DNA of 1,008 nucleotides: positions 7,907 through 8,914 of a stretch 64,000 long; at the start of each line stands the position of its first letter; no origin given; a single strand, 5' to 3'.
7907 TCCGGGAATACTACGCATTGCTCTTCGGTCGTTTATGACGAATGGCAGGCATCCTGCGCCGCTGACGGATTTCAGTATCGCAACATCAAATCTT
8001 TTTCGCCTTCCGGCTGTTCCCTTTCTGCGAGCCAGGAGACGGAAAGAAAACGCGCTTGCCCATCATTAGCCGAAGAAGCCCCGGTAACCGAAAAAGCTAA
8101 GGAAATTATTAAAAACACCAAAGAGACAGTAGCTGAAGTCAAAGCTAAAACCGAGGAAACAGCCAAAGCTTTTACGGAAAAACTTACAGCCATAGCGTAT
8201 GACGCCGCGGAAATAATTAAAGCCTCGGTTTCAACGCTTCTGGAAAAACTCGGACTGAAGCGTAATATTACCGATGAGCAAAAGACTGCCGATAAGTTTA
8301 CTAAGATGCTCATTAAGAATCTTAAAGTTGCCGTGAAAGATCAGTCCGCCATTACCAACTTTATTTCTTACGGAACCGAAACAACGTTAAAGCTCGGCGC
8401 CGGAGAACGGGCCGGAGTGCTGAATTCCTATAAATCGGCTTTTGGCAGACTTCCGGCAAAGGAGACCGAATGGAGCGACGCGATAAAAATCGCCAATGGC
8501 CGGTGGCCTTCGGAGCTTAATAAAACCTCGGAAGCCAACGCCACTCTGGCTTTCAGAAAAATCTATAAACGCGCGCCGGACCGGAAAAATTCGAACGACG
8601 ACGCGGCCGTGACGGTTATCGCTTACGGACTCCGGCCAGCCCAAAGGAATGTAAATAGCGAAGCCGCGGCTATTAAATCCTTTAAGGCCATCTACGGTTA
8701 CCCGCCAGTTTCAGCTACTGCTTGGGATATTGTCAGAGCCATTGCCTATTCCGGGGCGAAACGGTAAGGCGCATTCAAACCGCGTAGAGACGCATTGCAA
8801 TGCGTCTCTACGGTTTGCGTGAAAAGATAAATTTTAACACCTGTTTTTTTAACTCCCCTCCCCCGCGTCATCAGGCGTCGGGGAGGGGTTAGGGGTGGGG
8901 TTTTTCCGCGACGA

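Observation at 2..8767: Giant multi-domain surface protein runs off the left edge; the annotated Met is internal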

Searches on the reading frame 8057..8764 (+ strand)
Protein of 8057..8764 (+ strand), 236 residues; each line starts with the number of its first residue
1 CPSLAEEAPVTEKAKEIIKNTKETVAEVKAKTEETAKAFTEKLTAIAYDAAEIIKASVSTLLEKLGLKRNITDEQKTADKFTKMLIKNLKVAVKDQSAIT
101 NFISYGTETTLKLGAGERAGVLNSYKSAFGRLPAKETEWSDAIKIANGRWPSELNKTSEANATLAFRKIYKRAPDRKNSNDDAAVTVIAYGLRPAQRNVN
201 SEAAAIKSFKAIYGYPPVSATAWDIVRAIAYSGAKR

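Call 34: predict_structure(alignment_id=A1)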
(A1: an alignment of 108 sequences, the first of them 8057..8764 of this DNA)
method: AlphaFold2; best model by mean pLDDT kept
length: 236 residues; sequences in the alignment: 108
mean_pLDDT: 95.6   pTM: 0.87
mean pLDDT of the five models: 95.6, 95.4, 95.3, 95.0, 95.0
residues with pLDDT >= 90: 220; 70-90: 12; 50-70: 3; < 50: 1
segments of 3 or more residues with pLDDT < 50: none
pLDDT, mean of each block of 10 residues (from residue 1): 69 91 95 95 97 96 97 97 97 98 98 97 98 98 97 98 98 98 98 95 98 96 97 95
secondary structure, 60 per line:
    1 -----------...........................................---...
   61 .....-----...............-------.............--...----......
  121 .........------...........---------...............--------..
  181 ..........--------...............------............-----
elements in order: H12-54 H58-65 H71-85 H93-105 H115-129 H136-146 H156-170 H179-190 H199-213 H220-231

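Call 37: fold_search(model_id=the predicted structure, library=pdb)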
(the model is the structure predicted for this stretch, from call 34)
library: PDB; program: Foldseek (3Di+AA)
matches with E <= 10: 45; with E <= 0.001: 0
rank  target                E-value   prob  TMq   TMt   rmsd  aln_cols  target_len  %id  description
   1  8f6r_A                5.5e-01  0.11  0.14  0.14  17.0       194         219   11  CryoEM structure of designed modular protein oligomer C6-79 (released 2023-11-29)
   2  9uko_F                1.5e+00  0.05  0.14  0.11  17.9       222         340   15  CryoEM structure of the T.thermophilus transcription initiation complex bound to Ap4A-C, -1 dA in the template DNA str (released 2025-10-22)
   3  1tlv                  2.5e+00  0.06  0.16  0.17  16.4       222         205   13  Structure of the native and inactive LicT PRD from B. subtilis (released 2005-02-08)
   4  6roc_A                2.8e+00  0.07  0.23  0.26  15.0       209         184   10  Crystal structure of Borrelia burgdorferi outer surface protein BBA69, mutant Leu214Met (Se-Met data) (released 2019-06-26)
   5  7xqe_B                3.3e+00  0.04  0.16  0.18  16.2       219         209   10  Crystal Structure of human RORgamma (C455E) LBD in complex with compound XY039 (released 2023-05-31)
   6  4r6i_A                4.5e+00  0.07  0.23  0.14  13.5       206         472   15  AtxA protein, a virulence regulator from Bacillus anthracis. (released 2014-10-22)
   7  4nb6_A                4.5e+00  0.05  0.21  0.22  15.5       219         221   10  Crystal structure of the ligand binding domain of RORC with T0901317 (released 2013-11-27)
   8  8ka0_A                5.0e+00  0.03  0.16  0.11  15.2       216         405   12  Crystal structure of Vibrio vulnificus RID-dependent transforming NADase domain (RDTND)/calmodulin-binding domain of R (released 2024-07-10)
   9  9i5r_A                5.4e+00  0.05  0.16  0.12  20.2       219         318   11  Interactions between Pex3 and Pex19 peptide in yeast (released 2025-02-19)
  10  8c5s_A                6.0e+00  0.03  0.15  0.05  17.0       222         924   12  Cryo-EM structure of yeast mitochondrial RNA polymerase transcription initiation complex with 7-mer RNA, pppGpGpUpApAp (released 2023-08-30)
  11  3ugm_A                6.0e+00  0.02  0.16  0.07  14.6       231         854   11  Structure of TAL effector PthXo1 bound to its DNA target (released 2012-01-04)
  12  4nb6_B                6.3e+00  0.04  0.21  0.22  16.6       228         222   11  Crystal structure of the ligand binding domain of RORC with T0901317 (released 2013-11-27)
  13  7sqc_J2               6.3e+00  0.02  0.16  0.10  18.7       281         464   12  Ciliary C1 central pair apparatus isolated from Chlamydomonas reinhardtii (released 2022-04-13)
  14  7uni_C                6.3e+00  0.02  0.11  0.11  16.0       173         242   10  De novo designed chlorophyll dimer protein with Zn pheophorbide a methyl ester, SP2-ZnPPaM (released 2023-04-19)
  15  3w6e_A                6.6e+00  0.07  0.15  0.20  11.8       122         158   16  Crystal structure of catalytic domain of chitinase from Ralstonia sp. A-471 (E162Q) (released 2013-05-15)
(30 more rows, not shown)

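Call 47: search_protein_representatives(alignment_id=A1)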
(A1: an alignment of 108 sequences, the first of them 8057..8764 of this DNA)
Query: 108 sequences, 184 profile positions. Proteins with E-value up to 0.001 (for the whole library): 1401; up to 1e-10: 1237; up to 1e-30: 932. The best 150 are listed.
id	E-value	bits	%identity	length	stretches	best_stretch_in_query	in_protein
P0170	1.3e-80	285.9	-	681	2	39-184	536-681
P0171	4.9e-78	277.5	-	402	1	8-184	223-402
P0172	9.0e-78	276.6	-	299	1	8-184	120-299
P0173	1.0e-77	276.5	-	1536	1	8-184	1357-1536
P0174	1.2e-77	276.2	-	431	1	6-184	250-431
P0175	2.0e-77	275.5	-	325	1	5-184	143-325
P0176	2.4e-77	275.3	-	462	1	5-184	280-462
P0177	4.1e-77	274.5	-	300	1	4-184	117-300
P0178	6.2e-77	273.9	-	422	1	7-184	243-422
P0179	7.1e-77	273.7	-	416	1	15-184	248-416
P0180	7.3e-77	273.7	-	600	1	4-184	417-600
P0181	1.2e-76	273.0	-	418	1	8-184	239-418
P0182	2.6e-76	271.9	-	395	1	7-184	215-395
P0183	2.9e-76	271.7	-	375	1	7-184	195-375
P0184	3.6e-76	271.4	-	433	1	13-184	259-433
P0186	8.3e-76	270.3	-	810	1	7-184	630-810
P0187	9.6e-76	270.1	-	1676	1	11-184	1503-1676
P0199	1.1e-74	266.6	-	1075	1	5-184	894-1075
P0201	1.7e-74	266.0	-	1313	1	5-184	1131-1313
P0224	7.6e-73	260.6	-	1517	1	4-184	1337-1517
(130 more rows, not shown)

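Call 48: search_protein_families(library=pfam, proteins=[P0170, P0173, P0187, P0199, P0201, P0186, P0180, P0224, P0171, P0172], max_evalue=0.001)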
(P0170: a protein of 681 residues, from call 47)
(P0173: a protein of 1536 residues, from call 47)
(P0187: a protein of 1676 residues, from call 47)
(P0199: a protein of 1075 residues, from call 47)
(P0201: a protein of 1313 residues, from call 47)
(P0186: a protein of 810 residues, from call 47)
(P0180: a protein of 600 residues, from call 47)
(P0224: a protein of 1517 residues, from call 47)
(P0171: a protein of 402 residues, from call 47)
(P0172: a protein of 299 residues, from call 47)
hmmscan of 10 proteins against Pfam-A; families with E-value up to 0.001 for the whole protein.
P0170 (681 aa): 3 families
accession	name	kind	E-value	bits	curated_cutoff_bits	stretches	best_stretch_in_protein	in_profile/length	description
PF00270.35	DEAD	-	9.7e-49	165.7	26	1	26-191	1-166/167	DEAD/DEAH box helicase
PF00271.37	Helicase_C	-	2.6e-32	111.8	23.5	1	227-330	4-108/110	Helicase conserved C-terminal domain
PF04851.21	ResIII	-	3.3e-07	30.8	22.5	1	24-186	3-163/164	Type III restriction enzyme, res subunit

P0173 (1536 aa): 6 families
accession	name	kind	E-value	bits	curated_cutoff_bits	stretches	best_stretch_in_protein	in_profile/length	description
PF00082.27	Peptidase_S8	-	5.5e-48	164.2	21.8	2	198-408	2-223/288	Subtilase family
PF16403.11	Bact_surface_Ig-like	-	4.1e-16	59.2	27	1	673-746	1-71/71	Bacterial surface protein, Ig-like domain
PF22148.1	Fervidolysin_NPro-like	-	3.6e-14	53.3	21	1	67-151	6-81/81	Fervidolysin N-terminal prodomain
PF19077.6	Big_13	-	3.3e-09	37.6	27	0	1060-1090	69-99/102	Bacterial Ig-like domain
PF09136.16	Glucodextran_B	-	6.1e-09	36.1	27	0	928-987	5-82/83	Glucodextranase, domain B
PF07523.18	Big_3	-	6.6e-06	26.7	21.2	1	760-826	3-68/68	Bacterial Ig-like domain (group 3)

P0187 (1676 aa): 4 families
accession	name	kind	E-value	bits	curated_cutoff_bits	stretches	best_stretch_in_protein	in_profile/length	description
PF00082.27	Peptidase_S8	-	6.5e-47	160.7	21.8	2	189-399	1-212/288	Subtilase family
PF22148.1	Fervidolysin_NPro-like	-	2.2e-13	50.8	21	1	56-143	3-81/81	Fervidolysin N-terminal prodomain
PF09136.16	Glucodextran_B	-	2.7e-07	30.8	27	0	1150-1194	1-43/83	Glucodextranase, domain B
PF16656.11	Pur_ac_phosph_N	-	0.00047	21.1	30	0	1243-1293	26-82/93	Purple acid Phosphatase, N-terminal domain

P0199 (1075 aa): 2 families
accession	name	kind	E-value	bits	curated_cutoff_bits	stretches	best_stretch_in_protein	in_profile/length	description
PF13472.12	Lipase_GDSL_2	-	4e-09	37.7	32.9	1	402-572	3-178/178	GDSL-like Lipase/Acylhydrolase family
PF17957.7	Big_7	-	0.00031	21.8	24.1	1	735-799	3-67/70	Bacterial Ig domain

P0201 (1313 aa): 3 families
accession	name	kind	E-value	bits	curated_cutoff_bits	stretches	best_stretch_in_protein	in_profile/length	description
PF16403.11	Bact_surface_Ig-like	-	7.6e-32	109.6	27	2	972-1044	1-71/71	Bacterial surface protein, Ig-like domain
PF18981.6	InlK_D3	-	0.00054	20.4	25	0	931-964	42-75/75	Internalin K domain (D3/D4)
PF13229.12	Beta_helix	-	0.00068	19.7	25.9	1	565-726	5-143/158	Right handed beta helix region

P0186 (810 aa): 7 families
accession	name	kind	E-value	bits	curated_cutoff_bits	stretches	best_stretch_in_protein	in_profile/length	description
PF16403.11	Bact_surface_Ig-like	-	2.1e-38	130.7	27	2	332-404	1-71/71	Bacterial surface protein, Ig-like domain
PF19077.6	Big_13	-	1.6e-10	41.8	27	1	3-75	24-101/102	Bacterial Ig-like domain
PF18981.6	InlK_D3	-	1.3e-06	28.8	25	0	184-239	24-75/75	Internalin K domain (D3/D4)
PF07523.18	Big_3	-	2.4e-06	28.1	21.2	1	253-317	3-66/68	Bacterial Ig-like domain (group 3)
PF02494.22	HYR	-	8.6e-06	26.4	21.7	0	325-399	1-76/81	HYR domain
PF07495.19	Y_Y_Y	-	3e-05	24.3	26.6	1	102-160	4-62/65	Y_Y_Y domain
PF00801.26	PKD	-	0.00027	21.3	23.5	0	211-237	54-80/80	PKD domain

P0180 (600 aa): 0 families

P0224 (1517 aa): 3 families
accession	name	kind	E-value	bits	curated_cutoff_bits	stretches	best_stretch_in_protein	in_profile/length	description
PF13229.12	Beta_helix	-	3.6e-14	53.1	25.9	1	870-1028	10-156/158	Right handed beta helix region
PF00932.25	LTD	-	7.2e-10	39.7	34.3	1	34-126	4-107/109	Lamin Tail Domain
PF05048.19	NosD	-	7.6e-10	39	23.6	2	814-968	24-159/212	Periplasmic copper-binding protein (NosD)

P0171 (402 aa): 0 families

P0172 (299 aa): 0 families

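Call 69: search_solved_structures(query=A1, max_evalue=10)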
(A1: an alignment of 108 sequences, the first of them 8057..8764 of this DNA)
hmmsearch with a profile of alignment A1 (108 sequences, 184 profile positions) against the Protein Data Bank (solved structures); distinct sequences matched with E-value up to 10: 1.
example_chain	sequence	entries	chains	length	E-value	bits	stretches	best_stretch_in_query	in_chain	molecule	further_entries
9gzg_A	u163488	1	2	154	0.06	16.4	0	152-172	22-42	Engineered CTPR protein with glutamic acids for conductivity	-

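Call 70: search_protein_families(library=ncbifam, proteins=[window:8057-8764:+, P0171, P0172], max_evalue=1)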
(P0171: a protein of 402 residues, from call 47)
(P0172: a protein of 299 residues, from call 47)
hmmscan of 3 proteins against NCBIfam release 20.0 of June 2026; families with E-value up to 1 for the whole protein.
window:8057-8764:+ (236 aa): 3 families
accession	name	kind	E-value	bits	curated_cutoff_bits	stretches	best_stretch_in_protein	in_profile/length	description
TIGR01628.1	PABP-1234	subfamily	0.0065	15.7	497.1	1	26-112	132-209/595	polyadenylate binding protein, human types 1, 2, 3, 4 family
NF006686.0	PRK09231.1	equivalog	0.21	10.1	854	1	12-101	413-500/598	fumarate reductase (quinol) flavoprotein subunit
TIGR01812.1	sdhA_frdA_Gneg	subfamily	0.31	9.4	567.3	1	11-101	397-490/568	succinate dehydrogenase or fumarate reductase, flavoprotein subunit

P0171 (402 aa): 1 family
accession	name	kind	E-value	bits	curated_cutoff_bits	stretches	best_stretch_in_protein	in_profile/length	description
TIGR01318.1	gltD_gamma_fam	subfamily_domain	0.051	12.1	482.95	1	197-285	210-294/467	glutamate synthase, small subunit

P0172 (299 aa): 1 family
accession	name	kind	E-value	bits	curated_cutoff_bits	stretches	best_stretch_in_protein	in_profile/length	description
TIGR04526.1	predic_Ig_block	subfamily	0.33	9.8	150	1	64-168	79-190/693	putative immunoglobulin-blocking virulence protein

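Call 86: search_protein_families(library=pfam, alignment_id=A4, max_evalue=0.0001)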
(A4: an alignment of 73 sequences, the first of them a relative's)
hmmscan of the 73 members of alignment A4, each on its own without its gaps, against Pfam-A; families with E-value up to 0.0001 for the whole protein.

A. member 1, P0171 (402 aa): 0 families

B. families by the number of members that match (of 73 scanned): 39 families (the first 25 are shown)
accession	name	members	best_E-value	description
PF16403.11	Bact_surface_Ig-like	6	9.4e-116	Bacterial surface protein, Ig-like domain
PF00041.27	fn3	6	6.9e-22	Fibronectin type III domain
PF13290.12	CHB_HEX_C_1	6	3.6e-14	Chitobiase/beta-hexosaminidase C-terminal domain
PF13287.12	Fn3_assoc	6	2.7e-10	Fn3 associated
PF16656.11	Pur_ac_phosph_N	5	1.6e-14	Purple acid Phosphatase, N-terminal domain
PF18998.6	Flg_new_2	2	8.6e-26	Divergent InlB B-repeat domain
PF13472.12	Lipase_GDSL_2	2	1.4e-16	GDSL-like Lipase/Acylhydrolase family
PF13229.12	Beta_helix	2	5.1e-16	Right handed beta helix region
PF05048.19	NosD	2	7.6e-10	Periplasmic copper-binding protein (NosD)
PF09136.16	Glucodextran_B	2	4.6e-07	Glucodextranase, domain B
PF25059.1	FN3_DSCAM-DSCAML_C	2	6.7e-07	DSCAM/DSCAML C-terminal Fn3-like domain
PF11999.13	Ice_binding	1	6.4e-68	Ice-binding-like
PF13644.11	DKNYY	1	5.8e-50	DKNYY family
PF17164.10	DUF5122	1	2e-30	Domain of unknown function (DUF5122) beta-propeller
PF20578.4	aBig_2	1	1.1e-22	Atrophied bacterial Ig domain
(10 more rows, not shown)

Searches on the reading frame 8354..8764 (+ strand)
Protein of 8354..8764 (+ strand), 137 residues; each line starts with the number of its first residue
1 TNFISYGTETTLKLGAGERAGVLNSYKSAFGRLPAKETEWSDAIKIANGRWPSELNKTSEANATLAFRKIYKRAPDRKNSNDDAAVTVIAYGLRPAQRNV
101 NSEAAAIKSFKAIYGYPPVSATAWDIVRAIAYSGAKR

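Call 21: find_homologous_proteins(query=window:8354-8764:+, max_evalue=0.001)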
Query window:8354-8764:+ (137 aa): 166 proteins with E <= 0.001 among 186 candidates; the best 120 are listed.
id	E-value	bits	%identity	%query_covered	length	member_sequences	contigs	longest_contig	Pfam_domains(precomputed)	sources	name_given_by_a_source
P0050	3.9e-64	232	79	99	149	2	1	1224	-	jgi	-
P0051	1.0e-61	224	77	100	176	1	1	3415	-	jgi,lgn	jgi:hypothetical protein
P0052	5.1e-61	222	76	99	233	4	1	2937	-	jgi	-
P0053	1.4e-60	221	72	99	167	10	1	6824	-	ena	-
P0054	1.7e-60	221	79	99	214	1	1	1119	-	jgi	jgi:hypothetical protein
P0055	8.1e-59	215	69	100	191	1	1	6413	-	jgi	jgi:hypothetical protein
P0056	8.1e-59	215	73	100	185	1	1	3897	-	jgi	jgi:hypothetical protein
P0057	1.3e-58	214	75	100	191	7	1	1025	-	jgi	-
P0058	1.3e-58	214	72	100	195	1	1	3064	-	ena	-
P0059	1.6e-58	214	72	100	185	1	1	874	-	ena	-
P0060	4.5e-58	213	74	99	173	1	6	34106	-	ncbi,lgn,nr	ncbi:MAG: hypothetical protein HYV53_00520 [Parcubacteria group bacterium]|nr:hypothetical protein [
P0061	4.2e-57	210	71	99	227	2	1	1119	-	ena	-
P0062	6.9e-57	209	72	99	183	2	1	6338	-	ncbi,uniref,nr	ncbi:hypothetical protein A3G56_00995 [Candidatus Falkowbacteria bacterium RIFCSPLOWO2_12_FULL_45_10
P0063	7.4e-57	209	71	100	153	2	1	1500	-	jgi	-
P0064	4.1e-56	206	70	100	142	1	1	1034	-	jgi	jgi:hypothetical protein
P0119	5.2e-45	170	60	99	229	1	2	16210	-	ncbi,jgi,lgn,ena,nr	ncbi:MAG TPA: hypothetical protein VMC41_03265 [Candidatus Nanoarchaeia archaeon]|nr:hypothetical pr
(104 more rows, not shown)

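Call 70: search_protein_families(library=ncbifam, proteins=[P0119], max_evalue=1)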
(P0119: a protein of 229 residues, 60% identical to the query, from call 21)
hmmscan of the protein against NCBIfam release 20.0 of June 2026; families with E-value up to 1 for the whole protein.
P0119 (229 aa): 1 family
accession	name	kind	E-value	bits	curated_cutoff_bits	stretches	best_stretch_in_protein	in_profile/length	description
NF007616.0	PRK10264.1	equivalog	0.0075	16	261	1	83-142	54-110/195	hydrogenase 1 maturation protease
